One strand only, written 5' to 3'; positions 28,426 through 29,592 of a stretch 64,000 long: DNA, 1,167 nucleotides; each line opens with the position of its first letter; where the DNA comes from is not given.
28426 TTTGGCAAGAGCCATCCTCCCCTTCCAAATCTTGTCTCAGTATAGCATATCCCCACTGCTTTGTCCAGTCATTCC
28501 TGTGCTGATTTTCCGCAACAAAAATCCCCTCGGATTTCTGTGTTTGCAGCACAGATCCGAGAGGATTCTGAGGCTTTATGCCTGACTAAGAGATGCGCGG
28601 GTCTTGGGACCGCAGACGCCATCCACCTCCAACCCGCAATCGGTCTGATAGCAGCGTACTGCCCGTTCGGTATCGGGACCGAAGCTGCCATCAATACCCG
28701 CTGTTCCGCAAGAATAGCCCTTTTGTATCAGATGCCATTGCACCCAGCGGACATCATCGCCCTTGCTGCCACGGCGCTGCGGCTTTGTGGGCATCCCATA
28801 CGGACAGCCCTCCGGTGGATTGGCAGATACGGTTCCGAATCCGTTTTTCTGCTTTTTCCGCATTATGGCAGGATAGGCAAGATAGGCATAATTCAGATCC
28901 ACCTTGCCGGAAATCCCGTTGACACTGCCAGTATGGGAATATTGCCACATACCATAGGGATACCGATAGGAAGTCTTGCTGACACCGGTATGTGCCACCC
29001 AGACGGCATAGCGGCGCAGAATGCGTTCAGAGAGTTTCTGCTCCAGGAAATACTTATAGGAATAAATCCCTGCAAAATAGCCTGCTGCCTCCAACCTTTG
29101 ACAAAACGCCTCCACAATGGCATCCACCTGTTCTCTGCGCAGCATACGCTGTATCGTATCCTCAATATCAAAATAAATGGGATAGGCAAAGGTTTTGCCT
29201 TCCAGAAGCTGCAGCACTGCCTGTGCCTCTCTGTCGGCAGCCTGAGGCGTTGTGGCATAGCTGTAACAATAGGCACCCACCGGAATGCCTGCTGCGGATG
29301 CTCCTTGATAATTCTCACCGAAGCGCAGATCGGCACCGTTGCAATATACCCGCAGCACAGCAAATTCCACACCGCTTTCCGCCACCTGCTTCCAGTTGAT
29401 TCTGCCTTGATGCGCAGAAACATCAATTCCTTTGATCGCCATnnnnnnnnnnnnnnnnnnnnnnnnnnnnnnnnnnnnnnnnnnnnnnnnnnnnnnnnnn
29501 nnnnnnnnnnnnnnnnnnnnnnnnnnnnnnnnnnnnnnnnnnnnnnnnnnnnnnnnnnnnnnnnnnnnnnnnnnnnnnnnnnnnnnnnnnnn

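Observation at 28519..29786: Stand-alone holin + GH25 endolysin transcription unit embedded between valS and a GH3 gene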

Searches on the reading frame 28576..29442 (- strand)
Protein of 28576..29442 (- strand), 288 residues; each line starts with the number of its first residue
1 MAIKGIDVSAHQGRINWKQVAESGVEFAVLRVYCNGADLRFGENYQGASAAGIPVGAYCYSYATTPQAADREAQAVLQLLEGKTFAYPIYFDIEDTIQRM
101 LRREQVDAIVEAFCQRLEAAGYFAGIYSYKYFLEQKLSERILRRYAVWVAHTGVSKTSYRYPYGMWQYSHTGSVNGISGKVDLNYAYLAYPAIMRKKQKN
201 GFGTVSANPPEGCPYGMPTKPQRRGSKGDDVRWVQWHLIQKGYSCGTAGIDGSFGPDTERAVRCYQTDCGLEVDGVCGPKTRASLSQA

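Call 4: search_protein_families(library=pfam, proteins=[window:28576-29442:-], max_evalue=0.01)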
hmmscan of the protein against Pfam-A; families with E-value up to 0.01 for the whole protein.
window:28576-29442:- (288 aa): 4 families
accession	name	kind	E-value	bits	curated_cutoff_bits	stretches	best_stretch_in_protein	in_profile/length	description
PF01183.26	Glyco_hydro_25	-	6.5e-29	102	27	1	6-177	1-180/180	Glycosyl hydrolases family 25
PF01471.23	PG_binding_1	-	2.9e-17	63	23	1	228-285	2-57/57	Putative peptidoglycan binding domain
PF08924.17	Rv2525c_GlyHyd-like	-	0.00067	20.3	27.2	1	68-166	65-153/198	Rv2525c-like, glycoside hydrolase-like domain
PF09374.15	PG_binding_3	-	0.0014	19.2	24.6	0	231-266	3-35/76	Predicted Peptidoglycan domain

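Call 9: search_protein_families(library=phrogs, proteins=[window:28576-29442:-], max_evalue=0.01)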
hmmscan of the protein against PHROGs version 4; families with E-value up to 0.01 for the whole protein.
window:28576-29442:- (288 aa): 17 families
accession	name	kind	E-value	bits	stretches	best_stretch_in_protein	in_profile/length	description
phrog_291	-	lysis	3.9e-47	162.1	1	2-196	112-313/509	endolysin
phrog_6219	-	lysis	7.8e-40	138.4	1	3-287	2-309/326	endolysin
phrog_6745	-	lysis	3e-32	113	1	2-165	3-167/396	endolysin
phrog_1493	-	lysis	2.8e-15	57.4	1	215-286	238-306/394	endolysin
phrog_2649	-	lysis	1.1e-14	55.9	1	218-287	171-237/261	endolysin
phrog_17214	-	lysis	3.5e-13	50.9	1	199-286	221-313/322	endolysin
phrog_1224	-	head and packaging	8.7e-12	46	1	222-287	4-66/438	endolysin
phrog_1512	-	lysis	1.5e-09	39.3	1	194-286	146-243/314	endolysin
phrog_3084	-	lysis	7.6e-09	36.1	1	2-187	158-354/468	endolysin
phrog_6707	-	lysis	6.6e-06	26.2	1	222-286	179-243/311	endolysin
phrog_16428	-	lysis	4.6e-05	23.3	1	229-285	461-518/520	endolysin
phrog_7685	-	integration and excision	5e-05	24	1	238-287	2-51/240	integrase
phrog_9589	-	lysis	0.00022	22.2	1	156-286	145-269/281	endolysin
phrog_23704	-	unknown function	0.00039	21.8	1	115-185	44-115/134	-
phrog_880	-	lysis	0.00049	20.6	1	221-286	366-432/435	endolysin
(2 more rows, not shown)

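Call 15: find_encoding_contigs(protein=window:28576-29442:-, flank=10000, max_places=10)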
Protein window:28576-29442:- (288 aa): 7 contigs read that carry it; 5 places shown.
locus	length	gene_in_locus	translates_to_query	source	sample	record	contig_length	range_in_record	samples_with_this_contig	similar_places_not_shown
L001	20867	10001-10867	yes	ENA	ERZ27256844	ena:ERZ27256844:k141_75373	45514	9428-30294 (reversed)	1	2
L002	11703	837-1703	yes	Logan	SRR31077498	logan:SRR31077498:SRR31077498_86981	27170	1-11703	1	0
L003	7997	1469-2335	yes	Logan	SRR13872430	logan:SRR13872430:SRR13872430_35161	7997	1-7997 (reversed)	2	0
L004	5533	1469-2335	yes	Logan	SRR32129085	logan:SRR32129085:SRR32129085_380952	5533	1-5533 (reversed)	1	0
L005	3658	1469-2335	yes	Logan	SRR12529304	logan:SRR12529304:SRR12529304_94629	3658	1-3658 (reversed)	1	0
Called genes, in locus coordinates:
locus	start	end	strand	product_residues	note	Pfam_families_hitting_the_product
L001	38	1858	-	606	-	PF00012:HSP70, PF06723:MreB_Mbl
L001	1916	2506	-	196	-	PF01025:GrpE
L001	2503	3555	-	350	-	PF03444:WHD_HrcA (weak), PF01628:HrcA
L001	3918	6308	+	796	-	-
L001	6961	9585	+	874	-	PF00133:tRNA-synt_1, PF01406:tRNA-synt_1e (faint), PF09334:tRNA-synt_1g (weak), PF13603:tRNA-synt_1_2, PF09334:tRNA-synt_1g, PF08264:Anticodon_1, PF10458:Val_tRNA-synt_C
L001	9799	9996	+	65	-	-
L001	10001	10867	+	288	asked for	PF01183:Glyco_hydro_25, PF01471:PG_binding_1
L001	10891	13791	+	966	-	PF00933:Glyco_hydro_3, PF01915:Glyco_hydro_3_C, PF14310:Fn3-like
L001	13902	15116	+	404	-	PF01546:Peptidase_M20, PF07687:M20_dimer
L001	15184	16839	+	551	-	PF00749:tRNA-synt_1c, PF19269:Anticodon_2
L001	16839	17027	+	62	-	-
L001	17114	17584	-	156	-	PF00583:Acetyltransf_1, PF13673:Acetyltransf_10, PF13508:Acetyltransf_7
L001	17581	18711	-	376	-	PF00248:Aldo_ket_red, PF13237:Fer4_10 (faint), PF13746:Fer4_18 (faint), PF14691:Fer4_20 (faint), PF00037:Fer4 (faint), PF12838:Fer4_7 (weak), PF13187:Fer4_9, PF13534:Fer4_17 (weak), +2 more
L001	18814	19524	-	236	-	PF00230:MIP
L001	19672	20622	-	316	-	-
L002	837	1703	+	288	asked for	PF01183:Glyco_hydro_25, PF01471:PG_binding_1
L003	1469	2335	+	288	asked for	PF01183:Glyco_hydro_25, PF01471:PG_binding_1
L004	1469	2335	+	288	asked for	PF01183:Glyco_hydro_25, PF01471:PG_binding_1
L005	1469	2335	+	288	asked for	PF01183:Glyco_hydro_25, PF01471:PG_binding_1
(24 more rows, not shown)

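Call 22: find_homologous_proteins(query=window:28576-29442:-, max_evalue=1e-20)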
Query window:28576-29442:- (288 aa): 353 proteins with E <= 1e-20 among 2334 candidates; the best 120 are listed.
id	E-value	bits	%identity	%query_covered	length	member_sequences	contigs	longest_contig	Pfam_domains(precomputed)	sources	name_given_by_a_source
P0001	2.3e-195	666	99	100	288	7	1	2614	PF01183.27,PF01471.24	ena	-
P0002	1.1e-163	562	84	100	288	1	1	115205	PF01183.27,PF01471.24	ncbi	-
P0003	5.1e-99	349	57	99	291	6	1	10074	PF01183.27,PF01471.24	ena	-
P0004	9.1e-96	339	55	98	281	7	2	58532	PF01183.27,PF01471.24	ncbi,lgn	-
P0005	5.4e-93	330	56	98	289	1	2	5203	PF01183.27,PF01471.24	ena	-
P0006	1.4e-90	322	52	99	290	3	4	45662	PF01183.27,PF01471.24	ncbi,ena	-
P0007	7.9e-89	316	52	98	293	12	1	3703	PF01183.27,PF01471.24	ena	-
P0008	6.8e-82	293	48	94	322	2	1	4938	PF09374.16,PF01183.27,PF01471.24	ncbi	-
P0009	4.3e-75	271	49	99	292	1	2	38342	PF01183.27,PF01471.24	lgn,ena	-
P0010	1.0e-69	253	55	69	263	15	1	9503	PF01183.27,PF01476.27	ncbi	-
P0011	6.3e-68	247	55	72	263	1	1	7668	PF01183.27,PF01476.27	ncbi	-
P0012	3.8e-67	245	55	69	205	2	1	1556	PF01183.27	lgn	-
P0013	7.7e-67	244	54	72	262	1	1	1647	PF01183.27,PF01476.27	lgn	-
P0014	1.4e-66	243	55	69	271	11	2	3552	PF01183.27,PF01476.27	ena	-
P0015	3.6e-66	242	55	69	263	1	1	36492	PF01183.27,PF01476.27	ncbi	-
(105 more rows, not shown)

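Call 23: find_encoding_contigs(protein=P0002, flank=10000, max_places=3)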
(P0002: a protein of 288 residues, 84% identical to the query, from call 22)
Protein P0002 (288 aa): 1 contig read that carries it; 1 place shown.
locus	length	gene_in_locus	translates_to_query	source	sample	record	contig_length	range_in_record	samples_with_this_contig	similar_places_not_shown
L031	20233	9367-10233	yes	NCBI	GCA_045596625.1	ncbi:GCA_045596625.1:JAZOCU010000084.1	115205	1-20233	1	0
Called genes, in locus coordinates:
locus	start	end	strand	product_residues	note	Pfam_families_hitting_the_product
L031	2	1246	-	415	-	?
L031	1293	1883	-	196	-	PF01025:GrpE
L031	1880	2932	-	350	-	PF03444:WHD_HrcA (weak), PF01628:HrcA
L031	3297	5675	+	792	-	-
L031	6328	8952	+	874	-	PF00133:tRNA-synt_1, PF01406:tRNA-synt_1e (faint), PF09334:tRNA-synt_1g (weak), PF13603:tRNA-synt_1_2, PF09334:tRNA-synt_1g, PF08264:Anticodon_1, PF10458:Val_tRNA-synt_C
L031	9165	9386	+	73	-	-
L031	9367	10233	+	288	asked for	PF01183:Glyco_hydro_25, PF01471:PG_binding_1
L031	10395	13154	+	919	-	PF00933:Glyco_hydro_3, PF01915:Glyco_hydro_3_C, PF06268:Fascin (faint), PF14310:Fn3-like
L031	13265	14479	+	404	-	PF01546:Peptidase_M20, PF07687:M20_dimer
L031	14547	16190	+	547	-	PF00749:tRNA-synt_1c, PF19269:Anticodon_2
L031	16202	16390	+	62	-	-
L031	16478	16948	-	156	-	PF00583:Acetyltransf_1, PF13673:Acetyltransf_10, PF13508:Acetyltransf_7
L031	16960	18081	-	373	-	PF00248:Aldo_ket_red, PF14697:Fer4_21 (faint), PF13183:Fer4_8 (faint), PF12838:Fer4_7 (weak), PF13187:Fer4_9, PF13237:Fer4_10 (weak), PF13484:Fer4_16 (weak), PF13534:Fer4_17, +3 more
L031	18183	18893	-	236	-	PF00230:MIP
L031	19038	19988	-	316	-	-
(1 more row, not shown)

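Call 24: find_encoding_contigs(protein=P0004, flank=10000, max_places=3)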
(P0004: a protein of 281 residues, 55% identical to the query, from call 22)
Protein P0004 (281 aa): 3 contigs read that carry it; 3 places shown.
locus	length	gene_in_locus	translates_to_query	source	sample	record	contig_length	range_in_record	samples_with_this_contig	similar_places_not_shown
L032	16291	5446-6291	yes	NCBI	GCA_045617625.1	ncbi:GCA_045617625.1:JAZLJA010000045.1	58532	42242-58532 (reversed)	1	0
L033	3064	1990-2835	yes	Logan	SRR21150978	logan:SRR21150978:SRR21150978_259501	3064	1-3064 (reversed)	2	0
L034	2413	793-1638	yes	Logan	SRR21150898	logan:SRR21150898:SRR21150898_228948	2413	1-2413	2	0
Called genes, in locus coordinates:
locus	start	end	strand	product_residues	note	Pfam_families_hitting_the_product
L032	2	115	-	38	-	?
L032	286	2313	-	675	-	-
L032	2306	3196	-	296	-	PF00005:ABC_tran, PF13304:AAA_21 (faint)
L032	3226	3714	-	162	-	PF04542:Sigma70_r2, PF08281:Sigma70_r4_2, PF04545:Sigma70_r4 (weak)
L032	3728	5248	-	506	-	-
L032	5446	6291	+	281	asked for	PF01183:Glyco_hydro_25, PF01471:PG_binding_1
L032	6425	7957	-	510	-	PF13522:GATase_6, PF13537:GATase_7, PF00733:Asn_synthase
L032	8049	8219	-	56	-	PF20076:DUF6472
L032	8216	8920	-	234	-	PF13353:Fer4_12, PF04055:Radical_SAM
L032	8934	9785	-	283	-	PF02749:QRPTase_N, PF01729:QRPTase_C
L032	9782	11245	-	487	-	PF00890:FAD_binding_2, PF01266:DAO (weak), PF03486:HI0933_like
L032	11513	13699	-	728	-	PF00532:Peripla_BP_1, PF13377:Peripla_BP_3, PF12833:HTH_18, PF00165:HTH_AraC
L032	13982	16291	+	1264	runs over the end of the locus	PF02018:CBM_4_9, PF00331:Glyco_hydro_10, PF02018:CBM_4_9, PF00404:Dockerin_1 (weak), PF04616:Glyco_hydro_43, PF03422:CBM_6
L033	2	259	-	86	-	?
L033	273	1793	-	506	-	-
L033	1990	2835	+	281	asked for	PF01183:Glyco_hydro_25, PF01471:PG_binding_1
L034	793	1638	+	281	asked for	PF01183:Glyco_hydro_25, PF01471:PG_binding_1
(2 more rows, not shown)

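Call 38: find_encoding_contigs(protein=P0006, flank=10000, max_places=2)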
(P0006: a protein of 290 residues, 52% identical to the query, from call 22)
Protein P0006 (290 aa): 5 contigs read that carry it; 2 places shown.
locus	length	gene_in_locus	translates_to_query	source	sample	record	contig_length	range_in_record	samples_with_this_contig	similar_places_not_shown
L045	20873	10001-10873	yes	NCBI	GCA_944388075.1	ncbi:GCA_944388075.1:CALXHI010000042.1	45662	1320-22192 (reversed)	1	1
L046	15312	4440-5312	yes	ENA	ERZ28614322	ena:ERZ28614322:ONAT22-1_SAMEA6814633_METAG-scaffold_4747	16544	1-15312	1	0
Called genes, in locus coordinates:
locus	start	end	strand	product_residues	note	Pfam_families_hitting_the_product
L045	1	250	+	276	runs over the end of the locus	-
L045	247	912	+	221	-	PF04203:Sortase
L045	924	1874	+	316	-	-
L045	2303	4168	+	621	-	PF00884:Sulfatase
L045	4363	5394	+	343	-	-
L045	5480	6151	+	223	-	PF01980:TrmO_N, PF18389:TrmO_C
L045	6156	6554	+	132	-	PF01325:Fe_dep_repress, PF02742:Fe_dep_repr_C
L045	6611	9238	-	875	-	PF00133:tRNA-synt_1, PF01406:tRNA-synt_1e (faint), PF09334:tRNA-synt_1g (weak), PF13603:tRNA-synt_1_2, PF09334:tRNA-synt_1g, PF08264:Anticodon_1, PF10458:Val_tRNA-synt_C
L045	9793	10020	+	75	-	-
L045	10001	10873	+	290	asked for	PF01183:Glyco_hydro_25, PF01471:PG_binding_1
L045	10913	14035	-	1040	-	PF00133:tRNA-synt_1, PF09334:tRNA-synt_1g, PF08264:Anticodon_1, PF19302:DUF5915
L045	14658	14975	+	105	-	PF18780:HNH_repeat (weak)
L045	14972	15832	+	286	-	-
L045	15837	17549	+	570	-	PF14478:DUF4430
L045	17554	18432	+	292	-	PF02361:CbiQ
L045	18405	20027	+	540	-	PF03193:RsgA_GTPase (faint), PF00005:ABC_tran, PF02463:SMC_N (faint), PF13401:AAA_22 (faint), PF00005:ABC_tran, PF13304:AAA_21 (weak)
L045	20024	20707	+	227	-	PF07155:ECF-ribofla_trS, PF12822:ECF_trnsprt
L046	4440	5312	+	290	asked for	PF01183:Glyco_hydro_25, PF01471:PG_binding_1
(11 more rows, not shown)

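Call 39: find_encoding_contigs(protein=P0003, flank=10000, max_places=2)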
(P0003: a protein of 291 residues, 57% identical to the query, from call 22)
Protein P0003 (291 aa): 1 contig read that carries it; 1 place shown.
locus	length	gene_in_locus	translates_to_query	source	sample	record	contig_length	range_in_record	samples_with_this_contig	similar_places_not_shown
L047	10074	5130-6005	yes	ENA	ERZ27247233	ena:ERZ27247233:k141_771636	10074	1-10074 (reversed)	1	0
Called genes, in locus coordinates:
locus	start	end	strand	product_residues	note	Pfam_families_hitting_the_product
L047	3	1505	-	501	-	?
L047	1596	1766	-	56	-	PF20076:DUF6472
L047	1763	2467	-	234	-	PF13353:Fer4_12, PF04055:Radical_SAM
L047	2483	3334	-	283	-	PF02749:QRPTase_N, PF01729:QRPTase_C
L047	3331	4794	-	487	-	PF00890:FAD_binding_2, PF01266:DAO (weak), PF03486:HI0933_like, PF07992:Pyr_redox_2 (faint)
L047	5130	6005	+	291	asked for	PF01183:Glyco_hydro_25, PF01471:PG_binding_1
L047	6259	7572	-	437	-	PF00999:Na_H_Exchanger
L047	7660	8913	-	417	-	PF00464:SHMT, PF01212:Beta_elim_lyase, PF00155:Aminotran_1_2, PF01053:Cys_Met_Meta_PP, PF01041:DegT_DnrJ_EryC1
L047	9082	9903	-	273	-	PF00963:Cohesin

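Call 40: find_encoding_contigs(protein=P0009, flank=10000, max_places=2)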
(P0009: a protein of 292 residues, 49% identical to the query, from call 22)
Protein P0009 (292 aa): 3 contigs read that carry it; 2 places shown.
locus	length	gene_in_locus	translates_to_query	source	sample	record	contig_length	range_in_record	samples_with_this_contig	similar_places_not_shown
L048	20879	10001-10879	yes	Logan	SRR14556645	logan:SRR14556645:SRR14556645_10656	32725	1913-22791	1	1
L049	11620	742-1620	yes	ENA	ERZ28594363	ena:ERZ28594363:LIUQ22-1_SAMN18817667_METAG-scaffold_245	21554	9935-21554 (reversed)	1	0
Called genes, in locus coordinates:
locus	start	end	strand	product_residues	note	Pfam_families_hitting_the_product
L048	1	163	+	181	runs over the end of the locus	-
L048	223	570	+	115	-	-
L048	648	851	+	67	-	-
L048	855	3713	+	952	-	-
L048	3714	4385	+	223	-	-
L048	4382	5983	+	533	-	PF06605:Prophage_tail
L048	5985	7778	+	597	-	PF05895:DUF859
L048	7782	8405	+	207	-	-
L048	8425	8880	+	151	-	-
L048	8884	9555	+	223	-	-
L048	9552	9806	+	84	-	-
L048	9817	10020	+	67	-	-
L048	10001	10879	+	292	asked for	PF01183:Glyco_hydro_25, PF01471:PG_binding_1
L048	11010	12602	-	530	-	PF00239:Resolvase, PF07508:Recombinase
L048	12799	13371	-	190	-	PF13560:HTH_31, PF01381:HTH_3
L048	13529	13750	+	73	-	-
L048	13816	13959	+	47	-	-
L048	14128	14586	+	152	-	-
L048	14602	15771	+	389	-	PF10926:DUF2800, PF12705:PDDEXK_1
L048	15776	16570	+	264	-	-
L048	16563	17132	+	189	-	PF10991:Enc34_ssDNA-bd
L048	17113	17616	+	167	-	PF07463:NUMOD4, PF13392:HNH_3, PF22083:I-HmuI_NUMOD-like (weak)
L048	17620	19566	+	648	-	PF00476:DNA_pol_A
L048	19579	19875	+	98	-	-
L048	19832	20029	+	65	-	-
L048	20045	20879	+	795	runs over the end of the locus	PF05272:VapE-like_dom, PF19263:DUF5906 (weak)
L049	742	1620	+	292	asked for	PF01183:Glyco_hydro_25, PF01471:PG_binding_1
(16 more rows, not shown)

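Call 59: search_dna_similar(query=window:28576-29442:-, collection=phages, mode=protein, max_rows=15)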
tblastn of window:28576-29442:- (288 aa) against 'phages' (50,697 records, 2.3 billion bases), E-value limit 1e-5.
Records with a match: 204; places in all: 207; records where one place covers at least 80% of the query: 6.
Best place of each record, by identity: <60% 204.
By first word of the organism name: Bacillus 72; Bacteriophage 42; Clostridium 22; Rhizobium 13; Vibrio 7; Geobacillus 5; Coprococcus 4; Erwinia 4; Butyrivibrio 3; Pseudomonas 3; and 20 more.
By host as written in the record: - 57; Bacillus subtilis 13; Bacillus cereus 9; Bacillus thuringiensis subspecies kurstaki 6; Coprococcus sp. 4; Clostridium perfringens 4; Clostridium_AQ sp003481775 DA461 4; Bacillus thuringiensis Kurstaki 4; and 62 more.
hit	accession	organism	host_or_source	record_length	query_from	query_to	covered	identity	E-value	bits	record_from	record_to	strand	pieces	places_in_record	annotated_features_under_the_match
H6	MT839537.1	Bacteriophage sp.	human fecal samples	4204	4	280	96%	39.1%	3e-53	191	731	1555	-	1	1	record has no annotation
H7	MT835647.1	Bacteriophage sp.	human fecal samples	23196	4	224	77%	46.7%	6e-55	196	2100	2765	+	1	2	record has no annotation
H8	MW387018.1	Gardnerella phage vB_Gva_AB1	Gardnerella vaginalis P680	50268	1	266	92%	38.4%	7e-47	173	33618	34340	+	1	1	1,4-beta-N-acetylmuramidase | holin family protein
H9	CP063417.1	Parageobacillus phage JGon-2020a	Parageobacillus thermoglucosidasius 23.6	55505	3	257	89%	39.2%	2e-40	154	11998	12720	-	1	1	record has no annotation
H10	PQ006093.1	bajarodcaudo virus 2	Neotoma bryanti feces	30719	4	202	69%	42.2%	7e-44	164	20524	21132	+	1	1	GH25 PlyB-like endolysin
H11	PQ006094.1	bajarodcaudo virus 3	Neotoma bryanti feces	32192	1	202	70%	40.9%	5e-38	147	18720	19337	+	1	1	GH25 PlyB-like endolysin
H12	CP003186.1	Thermoanaerobacterium phage THSA-485A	Thermoanaerobacterium saccharolyticum ...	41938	3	288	99%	28.4%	3e-22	102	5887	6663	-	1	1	glycoside hydrolase family 25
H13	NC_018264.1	Thermoanaerobacterium phage THSA-485A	Thermoanaerobacterium saccharolyticum ...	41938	3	288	99%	28.4%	3e-22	102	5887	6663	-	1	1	endolysin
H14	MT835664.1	Bacteriophage sp.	human fecal samples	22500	4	211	72%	38.0%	1e-36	144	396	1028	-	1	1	record has no annotation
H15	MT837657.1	Bacteriophage sp.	human fecal samples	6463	1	197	68%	39.7%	2e-37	145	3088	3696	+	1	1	record has no annotation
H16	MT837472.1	Bacteriophage sp.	human fecal samples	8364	6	202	68%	39.2%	3e-36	142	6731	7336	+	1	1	record has no annotation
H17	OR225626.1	Clostridium phage LPCPA58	-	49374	1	187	65%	40.2%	9e-30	124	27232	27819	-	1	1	hypothetical protein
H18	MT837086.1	Bacteriophage sp.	human fecal samples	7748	5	202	69%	37.8%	9e-32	129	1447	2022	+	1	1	record has no annotation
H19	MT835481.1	Bacteriophage sp.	human fecal samples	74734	6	275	94%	27.1%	1e-7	59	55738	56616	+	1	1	record has no annotation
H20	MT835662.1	Bacteriophage sp.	human fecal samples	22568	4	232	80%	31.6%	2e-22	102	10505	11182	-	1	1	record has no annotation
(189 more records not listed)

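Call 72: find_encoding_contigs(protein=P0005, flank=10000, max_places=2)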
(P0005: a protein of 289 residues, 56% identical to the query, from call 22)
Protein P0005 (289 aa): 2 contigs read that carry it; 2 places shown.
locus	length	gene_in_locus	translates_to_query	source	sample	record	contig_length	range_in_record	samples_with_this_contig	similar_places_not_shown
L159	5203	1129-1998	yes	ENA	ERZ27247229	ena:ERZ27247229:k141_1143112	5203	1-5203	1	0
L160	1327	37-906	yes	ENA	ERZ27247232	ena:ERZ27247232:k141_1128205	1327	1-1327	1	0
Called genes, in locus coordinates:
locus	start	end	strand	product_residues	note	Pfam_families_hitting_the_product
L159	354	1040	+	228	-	PF04973:NMN_transporter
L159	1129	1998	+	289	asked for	PF01183:Glyco_hydro_25, PF01471:PG_binding_1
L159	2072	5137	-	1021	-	PF00005:ABC_tran, PF13304:AAA_21 (faint), PF02687:FtsX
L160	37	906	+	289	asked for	PF01183:Glyco_hydro_25, PF01471:PG_binding_1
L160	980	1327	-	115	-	?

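Call 73: find_encoding_contigs(protein=P0007, flank=10000, max_places=2)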
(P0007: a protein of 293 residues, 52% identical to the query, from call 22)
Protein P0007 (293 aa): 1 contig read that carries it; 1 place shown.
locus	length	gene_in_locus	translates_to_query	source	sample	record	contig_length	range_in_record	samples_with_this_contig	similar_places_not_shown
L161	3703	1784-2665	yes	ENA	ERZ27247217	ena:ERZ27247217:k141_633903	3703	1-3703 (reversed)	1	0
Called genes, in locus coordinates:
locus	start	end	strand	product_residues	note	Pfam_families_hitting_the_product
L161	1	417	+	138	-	?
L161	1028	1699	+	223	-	PF04973:NMN_transporter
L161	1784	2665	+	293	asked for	PF01183:Glyco_hydro_25, PF01471:PG_binding_1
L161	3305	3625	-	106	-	PF09827:CRISPR_Cas2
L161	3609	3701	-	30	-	?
